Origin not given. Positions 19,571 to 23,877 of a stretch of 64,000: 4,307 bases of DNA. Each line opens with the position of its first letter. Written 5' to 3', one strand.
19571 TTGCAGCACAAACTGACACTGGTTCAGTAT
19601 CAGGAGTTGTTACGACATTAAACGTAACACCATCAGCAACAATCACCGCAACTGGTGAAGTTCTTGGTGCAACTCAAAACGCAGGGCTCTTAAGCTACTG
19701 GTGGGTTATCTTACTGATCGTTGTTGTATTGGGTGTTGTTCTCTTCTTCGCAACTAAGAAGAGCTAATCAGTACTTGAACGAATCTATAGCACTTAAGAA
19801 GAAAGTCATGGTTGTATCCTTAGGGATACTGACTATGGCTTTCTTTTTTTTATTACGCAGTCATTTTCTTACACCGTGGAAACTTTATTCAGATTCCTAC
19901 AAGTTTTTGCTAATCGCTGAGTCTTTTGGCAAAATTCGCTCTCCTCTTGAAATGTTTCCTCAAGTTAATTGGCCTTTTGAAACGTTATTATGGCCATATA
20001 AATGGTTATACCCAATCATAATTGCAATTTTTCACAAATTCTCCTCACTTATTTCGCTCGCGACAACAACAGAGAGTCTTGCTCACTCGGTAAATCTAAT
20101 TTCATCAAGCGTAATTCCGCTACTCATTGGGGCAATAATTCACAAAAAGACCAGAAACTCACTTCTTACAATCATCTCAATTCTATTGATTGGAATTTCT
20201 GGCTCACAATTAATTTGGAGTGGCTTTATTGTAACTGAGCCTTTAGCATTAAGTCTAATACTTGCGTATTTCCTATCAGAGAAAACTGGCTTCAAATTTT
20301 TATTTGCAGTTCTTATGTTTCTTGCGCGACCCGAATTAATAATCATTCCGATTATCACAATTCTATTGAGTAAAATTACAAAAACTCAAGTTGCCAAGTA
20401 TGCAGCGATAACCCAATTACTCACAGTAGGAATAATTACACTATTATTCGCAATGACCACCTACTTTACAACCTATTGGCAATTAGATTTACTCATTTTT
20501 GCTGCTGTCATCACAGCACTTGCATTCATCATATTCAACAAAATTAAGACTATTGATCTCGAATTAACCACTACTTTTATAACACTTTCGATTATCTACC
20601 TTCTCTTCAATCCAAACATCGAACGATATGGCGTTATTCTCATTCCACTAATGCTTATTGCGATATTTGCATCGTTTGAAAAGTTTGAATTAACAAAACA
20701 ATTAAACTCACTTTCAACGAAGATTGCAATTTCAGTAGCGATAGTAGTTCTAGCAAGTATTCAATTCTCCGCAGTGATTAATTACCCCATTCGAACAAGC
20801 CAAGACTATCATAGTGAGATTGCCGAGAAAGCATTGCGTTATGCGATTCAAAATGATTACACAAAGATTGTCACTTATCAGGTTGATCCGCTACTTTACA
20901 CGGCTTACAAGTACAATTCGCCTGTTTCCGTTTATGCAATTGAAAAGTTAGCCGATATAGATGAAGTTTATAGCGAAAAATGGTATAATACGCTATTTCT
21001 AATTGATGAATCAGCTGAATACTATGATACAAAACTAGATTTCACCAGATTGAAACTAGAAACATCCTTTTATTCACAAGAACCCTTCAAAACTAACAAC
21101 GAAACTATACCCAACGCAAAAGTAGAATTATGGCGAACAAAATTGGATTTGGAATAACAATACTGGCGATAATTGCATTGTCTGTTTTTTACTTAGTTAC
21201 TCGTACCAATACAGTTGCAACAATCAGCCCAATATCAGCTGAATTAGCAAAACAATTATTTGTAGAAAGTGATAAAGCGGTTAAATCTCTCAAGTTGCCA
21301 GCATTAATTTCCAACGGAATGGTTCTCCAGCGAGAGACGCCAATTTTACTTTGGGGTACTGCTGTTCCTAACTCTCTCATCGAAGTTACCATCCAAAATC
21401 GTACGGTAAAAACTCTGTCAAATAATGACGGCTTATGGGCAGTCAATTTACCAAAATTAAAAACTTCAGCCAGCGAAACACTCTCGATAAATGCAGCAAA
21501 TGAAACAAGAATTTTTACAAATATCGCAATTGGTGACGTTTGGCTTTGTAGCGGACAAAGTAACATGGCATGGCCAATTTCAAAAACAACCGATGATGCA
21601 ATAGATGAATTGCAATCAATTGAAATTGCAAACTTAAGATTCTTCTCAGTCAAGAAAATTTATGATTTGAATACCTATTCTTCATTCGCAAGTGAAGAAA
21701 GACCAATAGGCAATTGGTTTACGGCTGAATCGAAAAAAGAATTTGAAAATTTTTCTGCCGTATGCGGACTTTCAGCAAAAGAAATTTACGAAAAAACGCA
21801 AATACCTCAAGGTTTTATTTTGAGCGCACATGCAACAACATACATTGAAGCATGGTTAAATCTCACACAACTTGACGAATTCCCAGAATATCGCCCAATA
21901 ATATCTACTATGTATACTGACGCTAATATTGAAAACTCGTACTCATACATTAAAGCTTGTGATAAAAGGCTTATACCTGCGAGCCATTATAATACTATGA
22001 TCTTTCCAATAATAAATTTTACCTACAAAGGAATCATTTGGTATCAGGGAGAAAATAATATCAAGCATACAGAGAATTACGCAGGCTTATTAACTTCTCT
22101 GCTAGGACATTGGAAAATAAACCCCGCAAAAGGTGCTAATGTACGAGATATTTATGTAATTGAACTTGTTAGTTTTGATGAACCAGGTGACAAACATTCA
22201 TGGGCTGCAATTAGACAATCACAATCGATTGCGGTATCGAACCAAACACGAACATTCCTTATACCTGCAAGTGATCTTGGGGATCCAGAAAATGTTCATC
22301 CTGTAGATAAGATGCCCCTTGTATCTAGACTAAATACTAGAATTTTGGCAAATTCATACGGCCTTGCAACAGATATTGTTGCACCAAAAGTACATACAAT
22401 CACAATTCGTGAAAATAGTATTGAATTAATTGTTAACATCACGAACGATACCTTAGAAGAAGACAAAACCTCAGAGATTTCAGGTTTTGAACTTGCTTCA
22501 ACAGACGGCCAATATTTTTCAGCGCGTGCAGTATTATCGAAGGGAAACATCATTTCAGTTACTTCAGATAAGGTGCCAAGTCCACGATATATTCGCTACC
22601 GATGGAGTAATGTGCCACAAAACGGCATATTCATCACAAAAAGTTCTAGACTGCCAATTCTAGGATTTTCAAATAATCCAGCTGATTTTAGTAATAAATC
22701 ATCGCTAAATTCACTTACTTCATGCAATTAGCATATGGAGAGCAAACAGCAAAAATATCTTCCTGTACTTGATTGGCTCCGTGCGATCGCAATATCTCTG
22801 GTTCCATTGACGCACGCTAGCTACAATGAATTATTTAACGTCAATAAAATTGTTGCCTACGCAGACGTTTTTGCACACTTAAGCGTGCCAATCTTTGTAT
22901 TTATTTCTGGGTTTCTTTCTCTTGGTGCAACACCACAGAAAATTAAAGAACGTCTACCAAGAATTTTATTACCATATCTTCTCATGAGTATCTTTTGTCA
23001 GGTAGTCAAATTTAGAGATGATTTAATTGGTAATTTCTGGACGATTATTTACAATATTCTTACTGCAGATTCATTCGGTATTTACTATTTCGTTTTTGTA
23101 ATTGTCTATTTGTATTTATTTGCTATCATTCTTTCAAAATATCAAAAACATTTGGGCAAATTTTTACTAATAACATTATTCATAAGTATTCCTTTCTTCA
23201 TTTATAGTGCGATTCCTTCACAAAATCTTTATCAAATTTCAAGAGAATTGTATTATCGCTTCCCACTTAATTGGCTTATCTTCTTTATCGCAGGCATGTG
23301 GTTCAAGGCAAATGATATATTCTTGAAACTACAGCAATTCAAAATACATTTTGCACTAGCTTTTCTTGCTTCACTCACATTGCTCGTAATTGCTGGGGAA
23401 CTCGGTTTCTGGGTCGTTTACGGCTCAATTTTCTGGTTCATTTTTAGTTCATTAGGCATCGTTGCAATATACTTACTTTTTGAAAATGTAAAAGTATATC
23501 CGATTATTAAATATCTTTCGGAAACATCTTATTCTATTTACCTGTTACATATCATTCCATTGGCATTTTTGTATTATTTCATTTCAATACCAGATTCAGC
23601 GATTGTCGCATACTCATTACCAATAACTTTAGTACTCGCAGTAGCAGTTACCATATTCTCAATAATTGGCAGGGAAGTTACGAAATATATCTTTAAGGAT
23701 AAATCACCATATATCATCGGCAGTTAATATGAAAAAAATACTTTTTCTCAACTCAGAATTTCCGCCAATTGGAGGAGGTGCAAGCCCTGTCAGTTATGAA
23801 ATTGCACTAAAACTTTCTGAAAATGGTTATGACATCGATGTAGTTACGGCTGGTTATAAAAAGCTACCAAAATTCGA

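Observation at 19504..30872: Candidate protein O-glycosylation or surface-glycan system: Thr-rich anchored mini-protein, two GT-C (PMT/ArnT-like) transferases, a GtrB/Dpm1-like polyprenol-P sugar synthase, flippase, GT2, GT4, acyltransferase and O-acetylesterase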

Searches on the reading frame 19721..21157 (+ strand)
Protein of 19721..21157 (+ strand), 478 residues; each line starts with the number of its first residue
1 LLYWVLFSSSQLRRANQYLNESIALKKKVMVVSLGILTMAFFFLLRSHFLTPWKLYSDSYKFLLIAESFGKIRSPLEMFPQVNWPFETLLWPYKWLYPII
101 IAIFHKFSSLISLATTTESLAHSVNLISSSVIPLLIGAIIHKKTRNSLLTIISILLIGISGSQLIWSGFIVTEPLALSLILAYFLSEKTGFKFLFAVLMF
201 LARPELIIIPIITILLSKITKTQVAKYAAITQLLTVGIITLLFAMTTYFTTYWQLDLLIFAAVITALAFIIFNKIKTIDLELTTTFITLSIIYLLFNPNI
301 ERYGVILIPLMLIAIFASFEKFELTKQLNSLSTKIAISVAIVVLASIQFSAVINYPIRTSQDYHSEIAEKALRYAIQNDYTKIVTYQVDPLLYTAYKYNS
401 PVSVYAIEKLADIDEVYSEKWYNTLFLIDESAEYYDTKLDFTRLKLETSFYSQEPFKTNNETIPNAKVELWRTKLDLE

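Call 4: search_protein_families(library=pfam, proteins=[window:19721-21157:+], max_evalue=0.01)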
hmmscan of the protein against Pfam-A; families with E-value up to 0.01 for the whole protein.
window:19721-21157:+ (478 aa): 0 families

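Call 7: search_protein_families(library=ncbifam, proteins=[window:19721-21157:+], max_evalue=0.1)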
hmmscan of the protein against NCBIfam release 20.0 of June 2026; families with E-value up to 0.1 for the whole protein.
window:19721-21157:+ (478 aa): 0 families

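Call 8: search_protein_families(library=pfam, proteins=[window:19808-21157:+], max_evalue=10)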
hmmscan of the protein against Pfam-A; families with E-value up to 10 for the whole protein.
window:19808-21157:+ (449 aa): 0 families

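Call 10: search_solved_structures(query=window:19808-21157:+, max_evalue=10)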
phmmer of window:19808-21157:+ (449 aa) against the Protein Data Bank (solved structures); distinct sequences matched with E-value up to 10: 0.

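Call 12: find_homologous_proteins(query=window:19808-21157:+, max_evalue=0.001)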
Query window:19808-21157:+ (449 aa): 1 proteins with E <= 0.001 among 8000 candidates.
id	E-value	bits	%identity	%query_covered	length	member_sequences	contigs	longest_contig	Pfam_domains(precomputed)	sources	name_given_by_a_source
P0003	7.6e-274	926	100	98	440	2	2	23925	-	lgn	-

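Call 49: find_homologous_proteins(query=A5, max_evalue=0.001)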
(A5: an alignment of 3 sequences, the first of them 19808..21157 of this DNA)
Query A5 (3 sequences) (449 aa, profile of the alignment): 2 proteins with E <= 0.001 among 8000 candidates.
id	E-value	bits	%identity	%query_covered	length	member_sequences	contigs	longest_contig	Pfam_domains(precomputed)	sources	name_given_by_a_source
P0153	4.2e-199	680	28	98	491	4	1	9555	-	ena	-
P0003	1.0e-192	659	100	98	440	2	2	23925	-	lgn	-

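Call 51: find_related_loci(query=A5, collection=metagenome_contigs, flank=8000)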
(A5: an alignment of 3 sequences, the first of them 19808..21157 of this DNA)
Query A5 (449 aa) in metagenome_contigs; peptide patterns used: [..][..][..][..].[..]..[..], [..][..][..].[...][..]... (x = any residue, [..] = any of these).
174 stretches matched a pattern, but none encodes a relative of the query by tblastn (E <= 1e-3).

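Call 64: predict_structure(alignment_id=A7)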
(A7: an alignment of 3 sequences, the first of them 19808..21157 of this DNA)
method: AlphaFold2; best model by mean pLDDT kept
length: 449 residues; sequences in the alignment: 3
mean_pLDDT: 45.1   pTM: 0.32
mean pLDDT of the five models: 45.1, 43.9, 42.4, 38.9, 38.7
residues with pLDDT >= 90: 5; 70-90: 66; 50-70: 41; < 50: 337
segments of 3 or more residues with pLDDT < 50: 1-333
pLDDT, mean of each block of 10 residues (from residue 1): 29 34 31 29 31 32 33 35 32 38 42 40 41 34 34 37 36 35 35 34 34 34 36 39 37 38 37 37 39 35 36 32 32 64 88 78 64 76 73 82 58 86 65 68 72
secondary structure, 60 per line:
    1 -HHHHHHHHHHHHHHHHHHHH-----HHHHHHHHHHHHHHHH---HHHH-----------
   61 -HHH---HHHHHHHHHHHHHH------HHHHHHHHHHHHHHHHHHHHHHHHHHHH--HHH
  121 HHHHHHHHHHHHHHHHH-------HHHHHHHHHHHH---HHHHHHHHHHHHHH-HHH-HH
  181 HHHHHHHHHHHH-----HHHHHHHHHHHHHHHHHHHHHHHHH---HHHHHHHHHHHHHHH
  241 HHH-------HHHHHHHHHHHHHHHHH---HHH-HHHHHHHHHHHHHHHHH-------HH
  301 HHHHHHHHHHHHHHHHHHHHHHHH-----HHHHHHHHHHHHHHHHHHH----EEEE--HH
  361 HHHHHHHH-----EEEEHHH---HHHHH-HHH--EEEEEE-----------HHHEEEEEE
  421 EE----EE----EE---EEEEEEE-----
elements in order: H2-21 H27-42 H46-49 H68-81 H88-115 H118-137 H145-156 H160-173 H179-192 H198-222 H226-243 H251-267 H275-291 H299-324 H330-348 E353-356 H359-368 E374-377 H384-388 E395-400 E415-422 E438-444

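Call 92: search_solved_structures(query=A5, max_evalue=10)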
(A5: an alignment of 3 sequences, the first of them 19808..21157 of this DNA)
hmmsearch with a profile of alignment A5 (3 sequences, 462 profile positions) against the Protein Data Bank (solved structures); distinct sequences matched with E-value up to 10: 1.
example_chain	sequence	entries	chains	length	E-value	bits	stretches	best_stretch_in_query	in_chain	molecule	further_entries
8up5_P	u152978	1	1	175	0.3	13.2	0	394-429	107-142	KEOPS complex subunit Pcc1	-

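Call 96: search_protein_families(library=pfam, proteins=[P0153], max_evalue=1)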
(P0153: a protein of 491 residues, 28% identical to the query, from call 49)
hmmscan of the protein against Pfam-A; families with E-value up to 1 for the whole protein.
P0153 (491 aa): 1 family
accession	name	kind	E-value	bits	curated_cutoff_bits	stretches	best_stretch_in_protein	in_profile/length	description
PF02366.24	PMT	-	0.0024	17.9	22.7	1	121-190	81-150/245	Dolichyl-phosphate-mannose-protein mannosyltransferase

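Call 111: find_encoding_contigs(protein=P0153, flank=10000, max_places=4)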
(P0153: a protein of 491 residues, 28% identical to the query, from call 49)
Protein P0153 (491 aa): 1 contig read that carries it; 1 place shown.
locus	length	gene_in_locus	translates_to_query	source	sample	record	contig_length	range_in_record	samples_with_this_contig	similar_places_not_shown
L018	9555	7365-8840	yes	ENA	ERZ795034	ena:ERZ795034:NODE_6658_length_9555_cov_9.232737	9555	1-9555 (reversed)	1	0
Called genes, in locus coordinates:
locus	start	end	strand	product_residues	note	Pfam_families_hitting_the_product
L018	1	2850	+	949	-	?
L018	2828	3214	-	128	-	-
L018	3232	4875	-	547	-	PF12705:PDDEXK_1 (weak)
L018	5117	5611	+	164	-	PF00293:NUDIX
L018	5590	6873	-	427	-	PF01210:NAD_Gly3P_dh_N (faint), PF03446:NAD_binding_2, PF03721:UDPG_MGDP_dh_N, PF00984:UDPG_MGDP_dh, PF03720:UDPG_MGDP_dh_C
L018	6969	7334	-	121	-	-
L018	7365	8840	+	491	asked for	-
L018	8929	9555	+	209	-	?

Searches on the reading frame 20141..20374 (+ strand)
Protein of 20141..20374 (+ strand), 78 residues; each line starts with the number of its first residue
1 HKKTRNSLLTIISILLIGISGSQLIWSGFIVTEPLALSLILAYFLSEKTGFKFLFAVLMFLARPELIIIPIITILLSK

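Call 55: find_related_loci(query=A6, collection=metagenome_contigs, flank=8000)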
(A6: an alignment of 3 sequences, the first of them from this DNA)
Query A6 (78 aa) in metagenome_contigs; peptide patterns used: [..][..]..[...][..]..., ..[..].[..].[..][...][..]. (x = any residue, [..] = any of these).
44 stretches matched a pattern; 1 encode a relative of the query (tblastn E <= 1e-3); 1 distinct loci.
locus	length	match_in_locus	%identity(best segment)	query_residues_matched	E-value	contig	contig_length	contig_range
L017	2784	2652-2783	39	14-54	5e-7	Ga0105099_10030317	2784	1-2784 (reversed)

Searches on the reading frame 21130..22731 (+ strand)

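Call 4: search_protein_families(library=pfam, proteins=[window:21130-22731:+], max_evalue=0.01)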
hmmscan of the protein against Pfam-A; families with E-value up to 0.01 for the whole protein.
window:21130-22731:+ (533 aa): 1 family
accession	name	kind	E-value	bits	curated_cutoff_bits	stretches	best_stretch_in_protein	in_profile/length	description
PF03629.24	SASA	-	5.4e-11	43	24.8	1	136-390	3-207/226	Carbohydrate esterase, sialic acid-specific acetylesterase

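Call 7: search_protein_families(library=ncbifam, proteins=[window:21130-22731:+], max_evalue=0.1)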
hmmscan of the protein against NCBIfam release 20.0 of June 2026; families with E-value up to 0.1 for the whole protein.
window:21130-22731:+ (533 aa): 1 family
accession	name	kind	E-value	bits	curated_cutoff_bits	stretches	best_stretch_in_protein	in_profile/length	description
NF033510.3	Ca_tandemer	repeat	0.00014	22.2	50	1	67-122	28-88/96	Ca2+-stabilized repeat-containing adhesin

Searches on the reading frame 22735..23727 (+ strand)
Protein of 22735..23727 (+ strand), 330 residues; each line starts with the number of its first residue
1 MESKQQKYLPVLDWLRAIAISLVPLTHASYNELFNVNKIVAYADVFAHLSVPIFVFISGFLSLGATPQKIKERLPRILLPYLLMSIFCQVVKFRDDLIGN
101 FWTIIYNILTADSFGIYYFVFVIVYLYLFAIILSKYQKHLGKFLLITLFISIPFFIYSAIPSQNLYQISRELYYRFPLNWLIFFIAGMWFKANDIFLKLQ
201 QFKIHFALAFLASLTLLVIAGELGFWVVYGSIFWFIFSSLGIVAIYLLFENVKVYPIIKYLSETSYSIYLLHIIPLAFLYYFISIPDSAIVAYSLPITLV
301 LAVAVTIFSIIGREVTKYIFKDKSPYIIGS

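Call 4: search_protein_families(library=pfam, proteins=[window:22735-23727:+], max_evalue=0.01)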
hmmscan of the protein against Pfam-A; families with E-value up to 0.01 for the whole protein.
window:22735-23727:+ (330 aa): 1 family
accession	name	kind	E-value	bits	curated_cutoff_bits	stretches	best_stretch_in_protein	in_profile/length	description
PF01757.29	Acyl_transf_3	-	2e-30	106.4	31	1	12-308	4-320/326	Acyltransferase domain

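Call 7: search_protein_families(library=ncbifam, proteins=[window:22735-23727:+], max_evalue=0.1)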
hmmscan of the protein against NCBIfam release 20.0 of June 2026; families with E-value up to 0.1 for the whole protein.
window:22735-23727:+ (330 aa): 1 family
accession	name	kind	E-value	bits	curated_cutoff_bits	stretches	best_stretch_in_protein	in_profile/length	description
NF003014.0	PRK03854.1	equivalog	0.0003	20.1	338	1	178-322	219-372/386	glucans biosynthesis protein MdoC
